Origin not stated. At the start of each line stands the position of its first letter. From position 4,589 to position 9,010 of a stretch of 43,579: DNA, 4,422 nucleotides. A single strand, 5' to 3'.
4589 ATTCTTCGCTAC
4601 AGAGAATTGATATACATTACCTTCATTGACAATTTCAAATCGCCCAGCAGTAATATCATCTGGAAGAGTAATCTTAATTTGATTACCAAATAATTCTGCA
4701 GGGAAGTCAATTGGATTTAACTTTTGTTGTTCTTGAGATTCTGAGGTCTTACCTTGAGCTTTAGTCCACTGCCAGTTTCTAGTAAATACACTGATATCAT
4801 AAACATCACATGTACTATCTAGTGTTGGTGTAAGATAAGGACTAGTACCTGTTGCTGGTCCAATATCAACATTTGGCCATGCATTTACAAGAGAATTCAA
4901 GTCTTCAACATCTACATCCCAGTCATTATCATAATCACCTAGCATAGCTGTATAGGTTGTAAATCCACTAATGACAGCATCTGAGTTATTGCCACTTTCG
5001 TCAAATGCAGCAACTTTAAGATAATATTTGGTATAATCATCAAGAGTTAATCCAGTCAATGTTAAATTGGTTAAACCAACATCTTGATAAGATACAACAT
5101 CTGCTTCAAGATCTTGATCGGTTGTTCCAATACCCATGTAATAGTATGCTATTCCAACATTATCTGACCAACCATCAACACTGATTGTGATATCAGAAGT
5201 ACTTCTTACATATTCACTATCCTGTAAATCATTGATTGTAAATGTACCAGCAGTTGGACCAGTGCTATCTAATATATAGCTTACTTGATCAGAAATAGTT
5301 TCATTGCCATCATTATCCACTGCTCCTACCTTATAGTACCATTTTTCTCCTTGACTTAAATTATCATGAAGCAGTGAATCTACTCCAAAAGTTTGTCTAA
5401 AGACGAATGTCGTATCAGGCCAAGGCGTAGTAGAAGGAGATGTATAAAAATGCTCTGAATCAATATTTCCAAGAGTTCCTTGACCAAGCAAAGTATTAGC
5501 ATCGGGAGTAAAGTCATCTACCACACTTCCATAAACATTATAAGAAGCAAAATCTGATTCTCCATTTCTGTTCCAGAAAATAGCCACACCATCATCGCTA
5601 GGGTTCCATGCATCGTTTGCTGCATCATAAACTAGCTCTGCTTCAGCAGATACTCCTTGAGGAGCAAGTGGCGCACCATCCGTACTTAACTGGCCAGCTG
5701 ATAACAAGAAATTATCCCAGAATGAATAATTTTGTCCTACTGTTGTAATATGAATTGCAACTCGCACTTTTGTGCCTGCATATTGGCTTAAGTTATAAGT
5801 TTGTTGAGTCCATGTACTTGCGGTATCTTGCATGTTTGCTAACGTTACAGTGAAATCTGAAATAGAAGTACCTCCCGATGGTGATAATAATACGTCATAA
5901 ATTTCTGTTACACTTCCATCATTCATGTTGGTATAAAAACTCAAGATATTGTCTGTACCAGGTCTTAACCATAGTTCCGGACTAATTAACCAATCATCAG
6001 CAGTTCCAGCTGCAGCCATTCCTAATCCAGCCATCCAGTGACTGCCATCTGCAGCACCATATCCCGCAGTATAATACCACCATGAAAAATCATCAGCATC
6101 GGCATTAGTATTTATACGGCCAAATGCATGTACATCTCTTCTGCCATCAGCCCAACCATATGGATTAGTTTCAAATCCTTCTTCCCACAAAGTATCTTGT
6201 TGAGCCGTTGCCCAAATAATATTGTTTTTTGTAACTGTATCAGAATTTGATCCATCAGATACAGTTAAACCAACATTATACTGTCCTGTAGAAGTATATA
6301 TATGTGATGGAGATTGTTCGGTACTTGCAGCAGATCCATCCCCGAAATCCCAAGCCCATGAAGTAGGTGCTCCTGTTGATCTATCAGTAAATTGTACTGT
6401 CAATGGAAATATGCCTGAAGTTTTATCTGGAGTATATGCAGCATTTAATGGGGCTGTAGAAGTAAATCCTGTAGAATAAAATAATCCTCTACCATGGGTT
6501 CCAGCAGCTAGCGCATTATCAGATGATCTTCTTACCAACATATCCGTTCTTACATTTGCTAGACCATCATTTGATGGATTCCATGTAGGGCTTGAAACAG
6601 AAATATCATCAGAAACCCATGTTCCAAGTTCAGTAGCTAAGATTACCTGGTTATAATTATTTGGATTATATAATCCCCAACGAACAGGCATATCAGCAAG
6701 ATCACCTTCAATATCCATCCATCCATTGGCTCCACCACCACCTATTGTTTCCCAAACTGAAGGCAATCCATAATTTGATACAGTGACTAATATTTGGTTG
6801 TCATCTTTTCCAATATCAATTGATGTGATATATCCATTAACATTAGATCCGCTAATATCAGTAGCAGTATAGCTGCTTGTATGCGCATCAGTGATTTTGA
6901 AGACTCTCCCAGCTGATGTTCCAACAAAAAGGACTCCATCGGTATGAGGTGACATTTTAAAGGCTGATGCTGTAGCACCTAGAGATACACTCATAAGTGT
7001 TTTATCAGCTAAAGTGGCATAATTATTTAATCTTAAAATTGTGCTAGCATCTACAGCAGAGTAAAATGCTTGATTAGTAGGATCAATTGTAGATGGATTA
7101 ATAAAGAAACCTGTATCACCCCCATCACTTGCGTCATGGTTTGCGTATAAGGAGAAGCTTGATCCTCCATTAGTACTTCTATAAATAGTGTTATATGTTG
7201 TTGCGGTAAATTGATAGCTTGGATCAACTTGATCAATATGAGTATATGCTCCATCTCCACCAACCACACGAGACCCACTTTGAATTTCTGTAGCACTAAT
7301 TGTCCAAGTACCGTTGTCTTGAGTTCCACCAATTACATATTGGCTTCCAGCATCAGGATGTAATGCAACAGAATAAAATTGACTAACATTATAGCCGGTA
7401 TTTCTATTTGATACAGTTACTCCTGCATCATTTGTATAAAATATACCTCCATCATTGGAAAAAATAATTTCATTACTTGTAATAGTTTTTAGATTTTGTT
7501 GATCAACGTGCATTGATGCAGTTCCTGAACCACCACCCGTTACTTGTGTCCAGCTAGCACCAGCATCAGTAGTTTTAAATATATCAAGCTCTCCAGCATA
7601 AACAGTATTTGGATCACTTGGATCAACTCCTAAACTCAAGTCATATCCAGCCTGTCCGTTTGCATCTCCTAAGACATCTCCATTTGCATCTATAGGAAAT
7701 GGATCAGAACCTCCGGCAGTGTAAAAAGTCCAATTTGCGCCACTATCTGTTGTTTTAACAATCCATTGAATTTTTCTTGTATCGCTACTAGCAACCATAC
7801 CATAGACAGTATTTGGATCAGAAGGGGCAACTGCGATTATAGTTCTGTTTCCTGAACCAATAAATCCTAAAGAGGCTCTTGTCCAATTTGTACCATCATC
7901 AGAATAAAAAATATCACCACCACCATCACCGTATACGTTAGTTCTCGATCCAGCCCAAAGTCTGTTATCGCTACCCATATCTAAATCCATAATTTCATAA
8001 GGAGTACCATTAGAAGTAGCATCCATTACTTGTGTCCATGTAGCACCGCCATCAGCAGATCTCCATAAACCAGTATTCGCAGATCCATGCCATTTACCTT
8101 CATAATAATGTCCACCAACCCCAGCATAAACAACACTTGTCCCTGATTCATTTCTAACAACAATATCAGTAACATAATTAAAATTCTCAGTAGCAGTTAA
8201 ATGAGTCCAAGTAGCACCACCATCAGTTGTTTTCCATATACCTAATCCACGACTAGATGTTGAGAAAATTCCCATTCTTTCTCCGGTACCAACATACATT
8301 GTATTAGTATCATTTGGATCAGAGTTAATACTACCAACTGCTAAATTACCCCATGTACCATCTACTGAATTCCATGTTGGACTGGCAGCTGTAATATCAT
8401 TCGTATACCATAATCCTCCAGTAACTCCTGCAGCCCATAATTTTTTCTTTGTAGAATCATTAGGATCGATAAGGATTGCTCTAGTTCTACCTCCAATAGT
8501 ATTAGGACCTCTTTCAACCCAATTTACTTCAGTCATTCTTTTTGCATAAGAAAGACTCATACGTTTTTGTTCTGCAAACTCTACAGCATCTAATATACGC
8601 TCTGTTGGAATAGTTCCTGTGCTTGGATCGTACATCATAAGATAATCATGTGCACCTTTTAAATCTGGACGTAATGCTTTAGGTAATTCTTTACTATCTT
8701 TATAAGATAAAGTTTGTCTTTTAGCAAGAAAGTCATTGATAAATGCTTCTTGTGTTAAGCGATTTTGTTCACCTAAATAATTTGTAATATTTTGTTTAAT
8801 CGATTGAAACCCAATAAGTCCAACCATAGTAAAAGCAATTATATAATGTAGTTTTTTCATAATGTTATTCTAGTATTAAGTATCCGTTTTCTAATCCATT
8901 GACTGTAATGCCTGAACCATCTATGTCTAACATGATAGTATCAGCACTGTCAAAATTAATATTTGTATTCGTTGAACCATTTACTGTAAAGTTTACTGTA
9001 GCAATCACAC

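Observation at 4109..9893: Cohesin-bearing lipoprotein directly upstream of a dockerin-bearing T9SS giant protein: a candidate two-gene surface-tethering module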

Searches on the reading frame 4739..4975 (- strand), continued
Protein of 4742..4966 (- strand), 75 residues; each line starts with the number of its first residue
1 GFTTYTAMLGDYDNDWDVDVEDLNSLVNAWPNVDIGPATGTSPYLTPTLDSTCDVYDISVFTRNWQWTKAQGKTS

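Call 72: find_encoding_contigs(protein=P0293, flank=6000, max_places=1)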
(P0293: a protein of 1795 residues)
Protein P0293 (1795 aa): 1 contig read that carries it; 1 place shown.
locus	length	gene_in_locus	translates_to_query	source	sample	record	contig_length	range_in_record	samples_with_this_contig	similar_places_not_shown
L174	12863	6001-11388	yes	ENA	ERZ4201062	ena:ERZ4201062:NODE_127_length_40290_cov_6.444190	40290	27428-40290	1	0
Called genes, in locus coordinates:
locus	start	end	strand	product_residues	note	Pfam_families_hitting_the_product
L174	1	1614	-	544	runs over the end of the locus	PF00171:Aldedh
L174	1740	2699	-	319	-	PF01207:Dus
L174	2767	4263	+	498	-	PF03783:CsgG, PF13036:LpoB, PF11684:DUF3280 (faint), PF13036:LpoB (weak), PF03783:CsgG, PF18935:DUF5683 (weak)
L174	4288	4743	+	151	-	PF00963:Cohesin (faint)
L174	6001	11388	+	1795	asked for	PF00041:fn3 (faint), PF13895:Ig_2 (faint), PF13855:LRR_8 (weak), PF23598:LRR_14, PF13855:LRR_8 (weak), PF23598:LRR_14, PF13927:Ig_3 (weak), PF13860:FlgD_ig (weak), +4 more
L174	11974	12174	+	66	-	PF00830:Ribosomal_L28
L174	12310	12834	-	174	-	PF12327:FtsZ_C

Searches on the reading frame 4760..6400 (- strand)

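Call 67: search_protein_families(library=pfam, proteins=[window:4760-6400:-], max_evalue=10)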
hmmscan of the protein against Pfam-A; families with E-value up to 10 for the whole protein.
window:4760-6400:- (547 aa): 5 families
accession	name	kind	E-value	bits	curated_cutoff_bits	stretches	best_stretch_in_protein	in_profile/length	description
PF18911.6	PKD_4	-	1.8e-15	57.2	27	1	2-58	24-79/85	PKD domain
PF00801.26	PKD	-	7.3e-12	45.6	23.5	1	1-59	16-77/80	PKD domain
PF07675.18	Cleaved_Adhesin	-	4.7e-06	27.1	21.4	1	99-212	21-136/174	Cleaved Adhesin Domain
PF25788.1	Ig_Rha78A_N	-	0.15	12.8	27.4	1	426-475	44-93/105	Rha78A-like, N-terminal immunoglobulin domain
PF21540.3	Choline_bind_4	-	8.3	7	27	0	104-113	9-18/21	Choline-binding repeat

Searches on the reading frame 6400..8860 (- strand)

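Call 67: search_protein_families(library=pfam, proteins=[window:6400-8860:-], max_evalue=10)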
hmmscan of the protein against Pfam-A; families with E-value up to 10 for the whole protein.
window:6400-8860:- (820 aa): 3 families
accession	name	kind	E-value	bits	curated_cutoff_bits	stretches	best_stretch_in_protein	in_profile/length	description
PF15902.12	Sortilin-Vps10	-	9.1e-12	44.9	33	4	265-379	3-111/446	Sortilin, neurotensin receptor 3,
PF02012.26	BNR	-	0.64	10.7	27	2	266-276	1-11/12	BNR/Asp-box repeat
PF03174.19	CHB_HEX_C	-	3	8.3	23.6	0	204-238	33-66/76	Chitobiase/beta-hexosaminidase C-terminal domain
